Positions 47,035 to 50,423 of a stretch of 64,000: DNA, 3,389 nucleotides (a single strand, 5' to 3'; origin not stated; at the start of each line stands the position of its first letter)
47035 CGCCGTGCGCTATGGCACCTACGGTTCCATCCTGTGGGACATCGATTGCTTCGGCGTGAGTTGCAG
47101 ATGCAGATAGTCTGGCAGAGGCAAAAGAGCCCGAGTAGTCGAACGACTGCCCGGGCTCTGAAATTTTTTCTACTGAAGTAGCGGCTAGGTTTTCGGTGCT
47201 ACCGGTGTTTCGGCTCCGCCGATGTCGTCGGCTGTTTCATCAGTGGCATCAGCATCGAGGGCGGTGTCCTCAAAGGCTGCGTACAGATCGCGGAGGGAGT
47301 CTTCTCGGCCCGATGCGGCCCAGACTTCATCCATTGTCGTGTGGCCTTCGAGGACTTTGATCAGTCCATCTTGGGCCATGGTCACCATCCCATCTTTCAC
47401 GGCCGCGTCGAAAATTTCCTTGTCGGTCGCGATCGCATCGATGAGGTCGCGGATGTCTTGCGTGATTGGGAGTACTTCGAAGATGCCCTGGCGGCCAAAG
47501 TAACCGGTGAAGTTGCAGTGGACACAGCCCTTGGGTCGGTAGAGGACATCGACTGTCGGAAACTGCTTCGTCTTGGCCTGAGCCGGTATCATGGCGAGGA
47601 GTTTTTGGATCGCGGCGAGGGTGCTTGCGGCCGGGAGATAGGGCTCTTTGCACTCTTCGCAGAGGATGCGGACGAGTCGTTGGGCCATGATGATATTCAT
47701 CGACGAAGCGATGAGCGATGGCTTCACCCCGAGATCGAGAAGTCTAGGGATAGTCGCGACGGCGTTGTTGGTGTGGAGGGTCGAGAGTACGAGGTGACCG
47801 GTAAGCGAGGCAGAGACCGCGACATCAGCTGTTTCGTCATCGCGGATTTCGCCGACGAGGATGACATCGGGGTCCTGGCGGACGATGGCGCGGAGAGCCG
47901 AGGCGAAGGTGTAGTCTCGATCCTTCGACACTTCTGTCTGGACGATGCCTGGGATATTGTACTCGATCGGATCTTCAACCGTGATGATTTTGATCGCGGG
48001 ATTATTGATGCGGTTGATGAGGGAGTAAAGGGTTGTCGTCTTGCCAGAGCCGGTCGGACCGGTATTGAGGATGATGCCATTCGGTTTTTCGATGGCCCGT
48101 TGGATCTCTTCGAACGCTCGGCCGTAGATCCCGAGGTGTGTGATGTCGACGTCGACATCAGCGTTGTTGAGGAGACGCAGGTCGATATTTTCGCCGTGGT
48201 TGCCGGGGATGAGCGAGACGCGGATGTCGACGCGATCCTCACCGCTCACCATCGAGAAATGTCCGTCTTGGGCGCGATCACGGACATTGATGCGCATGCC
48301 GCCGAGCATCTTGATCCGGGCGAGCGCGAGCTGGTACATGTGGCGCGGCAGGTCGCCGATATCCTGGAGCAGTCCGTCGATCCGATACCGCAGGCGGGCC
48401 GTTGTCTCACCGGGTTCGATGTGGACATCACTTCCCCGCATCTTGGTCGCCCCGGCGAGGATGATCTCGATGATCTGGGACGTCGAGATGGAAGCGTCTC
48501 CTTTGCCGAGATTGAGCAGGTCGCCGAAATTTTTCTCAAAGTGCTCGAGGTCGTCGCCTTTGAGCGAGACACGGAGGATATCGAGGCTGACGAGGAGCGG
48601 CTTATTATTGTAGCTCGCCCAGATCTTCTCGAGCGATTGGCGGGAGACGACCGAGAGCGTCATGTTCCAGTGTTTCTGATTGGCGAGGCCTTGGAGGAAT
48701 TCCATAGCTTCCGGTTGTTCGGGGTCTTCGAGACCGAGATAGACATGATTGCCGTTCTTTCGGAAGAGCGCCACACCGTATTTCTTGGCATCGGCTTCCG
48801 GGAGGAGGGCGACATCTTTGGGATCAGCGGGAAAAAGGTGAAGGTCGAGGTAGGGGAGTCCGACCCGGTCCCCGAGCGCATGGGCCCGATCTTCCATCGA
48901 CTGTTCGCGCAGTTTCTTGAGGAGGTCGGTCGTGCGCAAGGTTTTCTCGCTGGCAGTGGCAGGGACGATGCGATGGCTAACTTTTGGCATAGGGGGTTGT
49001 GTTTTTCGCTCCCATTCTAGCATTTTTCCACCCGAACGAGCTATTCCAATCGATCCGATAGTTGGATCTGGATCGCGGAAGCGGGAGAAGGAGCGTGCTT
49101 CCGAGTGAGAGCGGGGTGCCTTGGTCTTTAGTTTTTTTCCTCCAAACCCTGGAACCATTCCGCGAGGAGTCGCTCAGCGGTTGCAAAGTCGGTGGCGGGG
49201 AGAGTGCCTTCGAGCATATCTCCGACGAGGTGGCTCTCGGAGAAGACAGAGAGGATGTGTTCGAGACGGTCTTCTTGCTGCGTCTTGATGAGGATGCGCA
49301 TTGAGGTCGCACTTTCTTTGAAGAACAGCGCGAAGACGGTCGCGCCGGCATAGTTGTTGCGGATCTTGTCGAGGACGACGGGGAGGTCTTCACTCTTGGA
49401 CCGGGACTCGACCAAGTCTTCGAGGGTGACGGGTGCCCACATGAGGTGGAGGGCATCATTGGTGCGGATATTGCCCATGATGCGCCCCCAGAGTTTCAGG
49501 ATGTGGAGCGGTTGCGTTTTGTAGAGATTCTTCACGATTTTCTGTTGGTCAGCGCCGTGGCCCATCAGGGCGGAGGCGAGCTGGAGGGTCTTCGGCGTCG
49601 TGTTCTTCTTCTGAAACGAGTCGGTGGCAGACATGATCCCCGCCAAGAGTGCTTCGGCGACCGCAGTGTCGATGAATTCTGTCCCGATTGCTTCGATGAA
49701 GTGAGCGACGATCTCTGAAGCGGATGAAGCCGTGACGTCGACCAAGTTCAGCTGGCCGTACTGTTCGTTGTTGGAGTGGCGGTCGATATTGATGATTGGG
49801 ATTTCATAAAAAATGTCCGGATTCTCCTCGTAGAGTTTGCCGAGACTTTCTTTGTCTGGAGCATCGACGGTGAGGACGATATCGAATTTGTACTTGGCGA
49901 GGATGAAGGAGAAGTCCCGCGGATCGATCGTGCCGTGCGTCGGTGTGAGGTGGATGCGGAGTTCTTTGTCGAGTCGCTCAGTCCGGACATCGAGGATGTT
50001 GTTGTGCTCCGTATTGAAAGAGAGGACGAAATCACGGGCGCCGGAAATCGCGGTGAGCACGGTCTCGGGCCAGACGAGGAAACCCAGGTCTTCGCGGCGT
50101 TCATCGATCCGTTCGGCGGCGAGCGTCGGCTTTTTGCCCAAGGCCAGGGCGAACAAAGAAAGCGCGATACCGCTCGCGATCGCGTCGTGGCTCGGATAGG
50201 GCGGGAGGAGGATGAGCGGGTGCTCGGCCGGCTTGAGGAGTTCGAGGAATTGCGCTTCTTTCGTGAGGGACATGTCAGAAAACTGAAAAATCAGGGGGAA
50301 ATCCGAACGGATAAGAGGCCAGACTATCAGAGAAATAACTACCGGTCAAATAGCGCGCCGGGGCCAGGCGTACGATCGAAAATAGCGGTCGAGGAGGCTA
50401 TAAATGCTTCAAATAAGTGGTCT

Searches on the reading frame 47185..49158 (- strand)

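Call 73: search_protein_families(library=pfam, proteins=[window:47185-49158:-], max_evalue=0.001)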
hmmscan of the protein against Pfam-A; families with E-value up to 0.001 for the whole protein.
window:47185-49158:- (657 aa): 3 families
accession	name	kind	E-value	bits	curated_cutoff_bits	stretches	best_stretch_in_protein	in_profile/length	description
PF00437.27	T2SSE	-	2.9e-113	378.7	24.9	1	227-612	9-368/370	Type II/IV secretion system protein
PF05157.20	MshEN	-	2e-09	37.8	23.1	1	100-179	2-79/90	MshEN domain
PF25199.1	nSTAND_NTPase5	-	0.0004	20.7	34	1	341-403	21-85/145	Novel STAND NTPase 5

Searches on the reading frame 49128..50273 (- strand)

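Call 73: search_protein_families(library=pfam, proteins=[window:49128-50273:-], max_evalue=0.001)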
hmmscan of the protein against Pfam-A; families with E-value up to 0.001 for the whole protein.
window:49128-50273:- (381 aa): 1 family
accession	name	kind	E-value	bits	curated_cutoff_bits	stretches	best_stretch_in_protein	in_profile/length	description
PF01368.27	DHH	-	3.9e-07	30.8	28.1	1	29-213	12-125/125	DHH family, N-terminal domain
